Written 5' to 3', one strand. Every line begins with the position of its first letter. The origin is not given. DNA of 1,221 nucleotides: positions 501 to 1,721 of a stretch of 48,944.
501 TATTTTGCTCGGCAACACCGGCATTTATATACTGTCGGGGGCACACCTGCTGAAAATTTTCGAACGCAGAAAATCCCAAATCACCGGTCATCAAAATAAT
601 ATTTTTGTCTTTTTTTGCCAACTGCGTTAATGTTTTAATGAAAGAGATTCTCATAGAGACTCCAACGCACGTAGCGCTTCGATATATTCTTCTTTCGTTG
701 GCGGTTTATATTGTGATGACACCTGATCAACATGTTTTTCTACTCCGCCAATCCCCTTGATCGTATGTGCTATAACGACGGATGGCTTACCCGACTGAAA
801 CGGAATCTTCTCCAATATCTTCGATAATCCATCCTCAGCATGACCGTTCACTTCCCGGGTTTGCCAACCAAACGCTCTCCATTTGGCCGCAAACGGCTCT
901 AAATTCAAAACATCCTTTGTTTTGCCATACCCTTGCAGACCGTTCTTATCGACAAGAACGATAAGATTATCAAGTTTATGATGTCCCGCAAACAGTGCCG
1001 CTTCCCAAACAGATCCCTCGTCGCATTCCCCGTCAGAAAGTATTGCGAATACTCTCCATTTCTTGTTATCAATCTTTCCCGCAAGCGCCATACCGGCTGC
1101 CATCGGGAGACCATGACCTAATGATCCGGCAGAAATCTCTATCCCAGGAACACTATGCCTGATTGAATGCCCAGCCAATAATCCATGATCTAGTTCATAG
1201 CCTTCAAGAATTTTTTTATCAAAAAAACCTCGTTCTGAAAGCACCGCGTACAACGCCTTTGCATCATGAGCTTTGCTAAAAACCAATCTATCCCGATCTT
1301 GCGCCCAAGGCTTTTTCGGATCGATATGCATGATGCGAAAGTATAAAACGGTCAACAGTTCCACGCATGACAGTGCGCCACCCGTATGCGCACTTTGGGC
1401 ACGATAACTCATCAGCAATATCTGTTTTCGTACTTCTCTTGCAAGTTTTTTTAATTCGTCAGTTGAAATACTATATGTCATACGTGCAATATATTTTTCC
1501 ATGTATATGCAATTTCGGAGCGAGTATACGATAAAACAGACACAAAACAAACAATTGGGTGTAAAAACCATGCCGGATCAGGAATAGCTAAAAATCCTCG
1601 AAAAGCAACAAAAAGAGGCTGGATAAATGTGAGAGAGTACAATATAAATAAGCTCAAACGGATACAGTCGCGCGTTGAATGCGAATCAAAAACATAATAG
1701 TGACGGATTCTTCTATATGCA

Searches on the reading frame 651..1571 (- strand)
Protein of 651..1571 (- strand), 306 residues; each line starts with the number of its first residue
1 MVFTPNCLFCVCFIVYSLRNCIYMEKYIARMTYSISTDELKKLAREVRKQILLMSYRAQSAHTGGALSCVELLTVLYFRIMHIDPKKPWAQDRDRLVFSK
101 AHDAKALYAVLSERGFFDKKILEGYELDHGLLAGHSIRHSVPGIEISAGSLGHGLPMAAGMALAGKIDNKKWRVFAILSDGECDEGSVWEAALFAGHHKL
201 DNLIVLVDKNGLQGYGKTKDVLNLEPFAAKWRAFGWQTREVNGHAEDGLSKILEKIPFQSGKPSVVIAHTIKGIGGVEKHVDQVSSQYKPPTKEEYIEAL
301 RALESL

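Call 60: search_protein_families(library=pfam, proteins=[window:651-1571:-], max_evalue=0.01)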
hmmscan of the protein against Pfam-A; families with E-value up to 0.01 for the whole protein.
window:651-1571:- (306 aa): 4 families
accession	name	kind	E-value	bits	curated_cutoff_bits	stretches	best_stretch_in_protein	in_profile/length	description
PF00456.26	Transketolase_N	-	8.4e-36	124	22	1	56-280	18-253/334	Transketolase, thiamine diphosphate binding domain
PF13292.11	DXP_synthase_N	-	4e-12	46.4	21.2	1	34-209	12-171/274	1-deoxy-D-xylulose-5-phosphate synthase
PF00676.26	E1_dh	-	1.7e-05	24.4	22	1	148-210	100-161/300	Dehydrogenase E1 component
PF02775.26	TPP_enzyme_C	-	0.0053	17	21.9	0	148-213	27-86/151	Thiamine pyrophosphate enzyme, C-terminal TPP binding domain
